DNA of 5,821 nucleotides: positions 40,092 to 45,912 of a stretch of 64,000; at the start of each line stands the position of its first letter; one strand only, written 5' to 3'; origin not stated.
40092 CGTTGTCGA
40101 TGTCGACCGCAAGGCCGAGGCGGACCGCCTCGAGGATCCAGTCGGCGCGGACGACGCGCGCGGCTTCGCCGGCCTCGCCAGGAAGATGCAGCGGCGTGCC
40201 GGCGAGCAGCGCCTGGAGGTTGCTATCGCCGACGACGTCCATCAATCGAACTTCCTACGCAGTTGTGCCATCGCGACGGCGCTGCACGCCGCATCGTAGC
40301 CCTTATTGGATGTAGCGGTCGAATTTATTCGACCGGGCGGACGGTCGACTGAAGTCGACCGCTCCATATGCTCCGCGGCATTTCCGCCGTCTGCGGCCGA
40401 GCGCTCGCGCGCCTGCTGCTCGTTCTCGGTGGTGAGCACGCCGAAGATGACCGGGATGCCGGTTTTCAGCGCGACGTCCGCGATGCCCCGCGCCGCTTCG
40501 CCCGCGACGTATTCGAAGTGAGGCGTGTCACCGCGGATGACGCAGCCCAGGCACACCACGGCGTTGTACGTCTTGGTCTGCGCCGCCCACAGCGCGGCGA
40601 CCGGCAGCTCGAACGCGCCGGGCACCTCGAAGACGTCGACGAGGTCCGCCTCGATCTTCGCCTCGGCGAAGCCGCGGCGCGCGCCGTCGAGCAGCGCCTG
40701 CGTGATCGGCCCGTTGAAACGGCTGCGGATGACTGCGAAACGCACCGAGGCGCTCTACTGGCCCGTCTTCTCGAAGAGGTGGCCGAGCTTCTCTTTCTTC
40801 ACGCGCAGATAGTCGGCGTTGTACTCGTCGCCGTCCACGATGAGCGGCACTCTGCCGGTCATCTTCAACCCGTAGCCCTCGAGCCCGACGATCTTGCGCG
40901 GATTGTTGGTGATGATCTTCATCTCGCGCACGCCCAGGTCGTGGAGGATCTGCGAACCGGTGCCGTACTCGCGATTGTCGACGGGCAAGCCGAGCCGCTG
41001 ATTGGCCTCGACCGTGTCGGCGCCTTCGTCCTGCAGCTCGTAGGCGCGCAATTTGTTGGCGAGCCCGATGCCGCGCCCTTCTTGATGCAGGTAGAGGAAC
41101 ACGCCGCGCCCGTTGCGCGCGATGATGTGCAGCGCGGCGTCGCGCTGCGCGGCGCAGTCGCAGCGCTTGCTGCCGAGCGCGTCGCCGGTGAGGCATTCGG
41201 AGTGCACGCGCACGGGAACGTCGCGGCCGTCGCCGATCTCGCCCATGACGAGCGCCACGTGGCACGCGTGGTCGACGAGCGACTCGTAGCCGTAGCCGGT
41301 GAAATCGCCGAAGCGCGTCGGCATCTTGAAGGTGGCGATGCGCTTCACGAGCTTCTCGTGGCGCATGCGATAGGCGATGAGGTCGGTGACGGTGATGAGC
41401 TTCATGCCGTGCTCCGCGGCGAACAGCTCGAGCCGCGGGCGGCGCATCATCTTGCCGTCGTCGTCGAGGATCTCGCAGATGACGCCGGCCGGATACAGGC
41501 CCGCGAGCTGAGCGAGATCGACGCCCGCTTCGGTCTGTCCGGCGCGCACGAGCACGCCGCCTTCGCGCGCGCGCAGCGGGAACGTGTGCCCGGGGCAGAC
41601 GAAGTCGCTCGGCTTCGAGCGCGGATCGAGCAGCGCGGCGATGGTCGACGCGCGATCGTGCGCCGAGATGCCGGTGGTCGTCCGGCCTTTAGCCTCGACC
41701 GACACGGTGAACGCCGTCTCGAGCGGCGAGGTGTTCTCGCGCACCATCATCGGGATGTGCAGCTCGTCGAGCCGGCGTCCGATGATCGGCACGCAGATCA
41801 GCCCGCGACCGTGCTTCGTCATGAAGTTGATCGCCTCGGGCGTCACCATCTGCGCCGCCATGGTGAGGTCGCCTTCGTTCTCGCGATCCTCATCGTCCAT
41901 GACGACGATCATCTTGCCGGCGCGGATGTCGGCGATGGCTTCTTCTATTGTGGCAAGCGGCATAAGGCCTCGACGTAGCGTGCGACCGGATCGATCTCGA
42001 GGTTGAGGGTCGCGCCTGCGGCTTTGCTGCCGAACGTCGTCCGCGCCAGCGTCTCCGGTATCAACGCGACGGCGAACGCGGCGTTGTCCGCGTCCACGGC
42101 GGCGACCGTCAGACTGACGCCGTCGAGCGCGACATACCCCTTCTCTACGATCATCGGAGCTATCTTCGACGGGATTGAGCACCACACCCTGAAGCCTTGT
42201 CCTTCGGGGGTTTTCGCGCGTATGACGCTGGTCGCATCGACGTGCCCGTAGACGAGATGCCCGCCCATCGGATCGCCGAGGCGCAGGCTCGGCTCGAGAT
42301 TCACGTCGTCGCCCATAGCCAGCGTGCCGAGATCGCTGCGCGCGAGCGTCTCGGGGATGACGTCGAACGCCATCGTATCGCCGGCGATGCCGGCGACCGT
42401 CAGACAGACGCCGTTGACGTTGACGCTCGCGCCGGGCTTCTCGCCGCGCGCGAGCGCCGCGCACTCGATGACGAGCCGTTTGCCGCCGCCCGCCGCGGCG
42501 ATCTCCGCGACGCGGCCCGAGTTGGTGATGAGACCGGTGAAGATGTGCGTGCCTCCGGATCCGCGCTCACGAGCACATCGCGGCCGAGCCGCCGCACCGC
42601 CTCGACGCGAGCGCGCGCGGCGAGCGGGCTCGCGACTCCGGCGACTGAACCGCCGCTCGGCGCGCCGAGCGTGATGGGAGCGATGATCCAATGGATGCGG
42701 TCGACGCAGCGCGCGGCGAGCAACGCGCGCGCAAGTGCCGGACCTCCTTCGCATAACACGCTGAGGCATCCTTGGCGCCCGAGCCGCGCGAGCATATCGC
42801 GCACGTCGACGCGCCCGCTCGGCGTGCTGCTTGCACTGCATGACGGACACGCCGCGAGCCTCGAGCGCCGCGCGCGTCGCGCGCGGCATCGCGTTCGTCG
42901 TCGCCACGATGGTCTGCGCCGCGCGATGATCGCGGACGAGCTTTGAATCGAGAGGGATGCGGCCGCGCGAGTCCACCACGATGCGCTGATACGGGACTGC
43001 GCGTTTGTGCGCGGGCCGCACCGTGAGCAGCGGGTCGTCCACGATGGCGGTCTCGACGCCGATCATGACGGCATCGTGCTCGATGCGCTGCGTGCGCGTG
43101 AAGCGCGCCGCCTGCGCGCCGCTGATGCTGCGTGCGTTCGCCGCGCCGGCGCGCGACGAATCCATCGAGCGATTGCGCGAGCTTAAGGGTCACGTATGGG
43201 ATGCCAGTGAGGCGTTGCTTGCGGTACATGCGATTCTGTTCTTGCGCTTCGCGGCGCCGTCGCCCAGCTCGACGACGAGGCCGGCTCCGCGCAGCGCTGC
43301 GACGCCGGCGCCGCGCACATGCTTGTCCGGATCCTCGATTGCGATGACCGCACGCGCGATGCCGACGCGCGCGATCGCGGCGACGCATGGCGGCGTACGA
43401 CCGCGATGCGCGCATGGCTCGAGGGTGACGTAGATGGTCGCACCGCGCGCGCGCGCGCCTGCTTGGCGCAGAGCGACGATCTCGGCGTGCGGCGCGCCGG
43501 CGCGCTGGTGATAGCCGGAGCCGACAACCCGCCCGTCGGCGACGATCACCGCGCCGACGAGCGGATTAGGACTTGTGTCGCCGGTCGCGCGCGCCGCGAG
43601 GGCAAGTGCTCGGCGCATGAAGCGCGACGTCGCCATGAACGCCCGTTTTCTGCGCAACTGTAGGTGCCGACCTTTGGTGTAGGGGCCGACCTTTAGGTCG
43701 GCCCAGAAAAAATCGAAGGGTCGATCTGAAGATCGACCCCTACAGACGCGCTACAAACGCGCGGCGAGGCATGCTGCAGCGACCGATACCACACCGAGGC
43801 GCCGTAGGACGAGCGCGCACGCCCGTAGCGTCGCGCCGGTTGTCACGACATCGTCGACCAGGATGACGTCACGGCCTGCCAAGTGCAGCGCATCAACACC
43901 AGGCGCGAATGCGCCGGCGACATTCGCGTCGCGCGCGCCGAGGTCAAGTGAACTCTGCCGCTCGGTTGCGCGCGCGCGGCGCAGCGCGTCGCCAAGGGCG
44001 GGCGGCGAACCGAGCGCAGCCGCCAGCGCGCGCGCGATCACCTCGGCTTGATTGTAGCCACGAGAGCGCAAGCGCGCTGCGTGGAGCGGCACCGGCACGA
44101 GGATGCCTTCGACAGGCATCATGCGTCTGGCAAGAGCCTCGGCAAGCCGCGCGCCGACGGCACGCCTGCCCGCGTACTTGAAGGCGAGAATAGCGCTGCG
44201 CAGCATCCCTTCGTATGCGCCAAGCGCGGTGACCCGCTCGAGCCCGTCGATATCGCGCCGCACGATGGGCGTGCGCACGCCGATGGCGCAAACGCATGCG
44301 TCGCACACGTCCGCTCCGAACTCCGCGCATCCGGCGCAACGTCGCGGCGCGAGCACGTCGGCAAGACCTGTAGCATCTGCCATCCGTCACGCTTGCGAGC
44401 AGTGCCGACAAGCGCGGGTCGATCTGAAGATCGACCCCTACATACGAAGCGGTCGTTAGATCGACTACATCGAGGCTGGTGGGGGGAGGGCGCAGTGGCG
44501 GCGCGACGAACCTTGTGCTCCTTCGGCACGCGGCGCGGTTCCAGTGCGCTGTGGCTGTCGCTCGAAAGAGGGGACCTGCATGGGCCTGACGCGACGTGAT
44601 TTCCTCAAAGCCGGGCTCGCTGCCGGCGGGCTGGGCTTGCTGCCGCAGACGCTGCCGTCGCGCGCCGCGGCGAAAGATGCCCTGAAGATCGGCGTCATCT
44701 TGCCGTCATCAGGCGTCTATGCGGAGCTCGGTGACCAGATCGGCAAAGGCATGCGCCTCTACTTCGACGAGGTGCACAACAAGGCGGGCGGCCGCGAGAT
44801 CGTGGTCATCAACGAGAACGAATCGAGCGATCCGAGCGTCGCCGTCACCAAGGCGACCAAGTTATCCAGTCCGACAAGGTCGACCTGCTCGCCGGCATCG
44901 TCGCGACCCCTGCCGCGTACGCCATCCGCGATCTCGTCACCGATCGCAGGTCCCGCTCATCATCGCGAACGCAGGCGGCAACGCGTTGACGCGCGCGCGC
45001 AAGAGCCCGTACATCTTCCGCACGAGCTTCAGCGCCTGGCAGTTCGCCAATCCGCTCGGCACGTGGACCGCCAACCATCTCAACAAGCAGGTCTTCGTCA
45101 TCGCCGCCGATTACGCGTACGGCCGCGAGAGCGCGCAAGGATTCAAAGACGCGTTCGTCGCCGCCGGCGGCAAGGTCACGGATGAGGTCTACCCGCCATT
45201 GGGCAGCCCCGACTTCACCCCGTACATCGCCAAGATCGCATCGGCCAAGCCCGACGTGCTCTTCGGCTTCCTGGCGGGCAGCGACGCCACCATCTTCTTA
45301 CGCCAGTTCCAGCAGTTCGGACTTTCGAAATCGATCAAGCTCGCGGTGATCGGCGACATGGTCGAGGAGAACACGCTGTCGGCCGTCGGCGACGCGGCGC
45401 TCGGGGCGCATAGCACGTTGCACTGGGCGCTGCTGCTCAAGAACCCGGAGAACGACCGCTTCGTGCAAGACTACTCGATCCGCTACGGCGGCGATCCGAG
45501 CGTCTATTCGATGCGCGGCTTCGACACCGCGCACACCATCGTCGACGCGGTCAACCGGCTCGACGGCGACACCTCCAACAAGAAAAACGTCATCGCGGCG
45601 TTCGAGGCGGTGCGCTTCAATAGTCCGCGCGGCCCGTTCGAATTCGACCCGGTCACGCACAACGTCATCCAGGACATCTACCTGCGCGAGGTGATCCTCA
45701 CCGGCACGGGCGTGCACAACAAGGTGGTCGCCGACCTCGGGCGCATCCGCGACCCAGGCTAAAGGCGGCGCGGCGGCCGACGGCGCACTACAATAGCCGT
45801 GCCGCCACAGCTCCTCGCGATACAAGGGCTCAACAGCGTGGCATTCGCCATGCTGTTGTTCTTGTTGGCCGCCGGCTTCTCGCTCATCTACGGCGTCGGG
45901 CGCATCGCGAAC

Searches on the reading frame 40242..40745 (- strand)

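Call 8: search_protein_families(library=pfam, proteins=[window:40242-40745:-], max_evalue=0.001)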
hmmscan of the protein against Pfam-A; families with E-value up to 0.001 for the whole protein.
window:40242-40745:- (167 aa): 1 family
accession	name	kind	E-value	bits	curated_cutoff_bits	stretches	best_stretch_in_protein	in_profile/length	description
PF00885.24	DMRL_synthase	-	3.3e-49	166.8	26.7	1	1-163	2-138/139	6,7-dimethyl-8-ribityllumazine synthase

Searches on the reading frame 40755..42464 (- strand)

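Call 8: search_protein_families(library=pfam, proteins=[window:40755-42464:-], max_evalue=0.001)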
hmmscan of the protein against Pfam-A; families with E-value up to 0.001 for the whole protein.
window:40755-42464:- (569 aa): 2 families
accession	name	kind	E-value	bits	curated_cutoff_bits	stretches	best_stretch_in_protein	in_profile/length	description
PF00926.24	DHBP_synthase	-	7.9e-87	290.2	26.4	1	174-365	1-191/191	3,4-dihydroxy-2-butanone 4-phosphate synthase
PF00925.25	GTP_cyclohydro2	-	8e-68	227.6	23.3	1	375-540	2-165/165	GTP cyclohydrolase II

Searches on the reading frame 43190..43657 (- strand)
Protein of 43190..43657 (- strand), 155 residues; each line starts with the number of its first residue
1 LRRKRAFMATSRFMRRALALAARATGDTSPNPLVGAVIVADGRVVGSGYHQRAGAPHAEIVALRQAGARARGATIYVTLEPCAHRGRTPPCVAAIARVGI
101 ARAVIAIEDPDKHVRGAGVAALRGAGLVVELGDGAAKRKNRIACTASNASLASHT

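Call 8: search_protein_families(library=pfam, proteins=[window:43190-43657:-], max_evalue=0.001)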
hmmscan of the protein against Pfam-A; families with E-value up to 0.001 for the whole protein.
window:43190-43657:- (155 aa): 3 families
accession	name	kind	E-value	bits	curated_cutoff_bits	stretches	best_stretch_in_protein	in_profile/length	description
PF00383.29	dCMP_cyt_deam_1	-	4.7e-21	75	25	1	11-106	5-101/102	Cytidine and deoxycytidylate deaminase zinc-binding region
PF14437.12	MafB19-deam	-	8.7e-13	48.8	27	1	11-114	4-108/142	MafB19-like deaminase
PF18785.7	Inv-AAD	-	3.6e-05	24.1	26.5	1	72-137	53-122/129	Invertebrate-AID/APOBEC-deaminase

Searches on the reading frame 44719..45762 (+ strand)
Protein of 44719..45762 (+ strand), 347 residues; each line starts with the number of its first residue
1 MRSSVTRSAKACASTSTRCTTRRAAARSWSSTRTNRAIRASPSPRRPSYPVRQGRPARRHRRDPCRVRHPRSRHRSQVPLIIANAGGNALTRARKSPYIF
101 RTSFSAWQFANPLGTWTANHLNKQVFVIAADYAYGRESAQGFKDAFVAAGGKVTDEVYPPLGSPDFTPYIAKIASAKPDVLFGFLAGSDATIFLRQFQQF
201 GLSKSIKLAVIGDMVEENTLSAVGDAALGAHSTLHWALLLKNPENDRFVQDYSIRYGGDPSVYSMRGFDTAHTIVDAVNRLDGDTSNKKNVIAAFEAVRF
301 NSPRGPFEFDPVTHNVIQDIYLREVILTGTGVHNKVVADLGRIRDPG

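Call 8: search_protein_families(library=pfam, proteins=[window:44719-45762:+], max_evalue=0.001)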
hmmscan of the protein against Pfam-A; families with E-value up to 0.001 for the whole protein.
window:44719-45762:+ (347 aa): 3 families
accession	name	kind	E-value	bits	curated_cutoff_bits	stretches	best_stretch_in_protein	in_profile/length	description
PF13458.12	Peripla_BP_6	-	9.4e-55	187.1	31.7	1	77-325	93-338/343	Periplasmic binding protein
PF13433.12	Peripla_BP_5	-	1.1e-25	91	27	1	96-321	107-332/363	Periplasmic binding protein domain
PF01094.35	ANF_receptor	-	7.1e-07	29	25.4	1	77-310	74-335/353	Receptor family ligand binding region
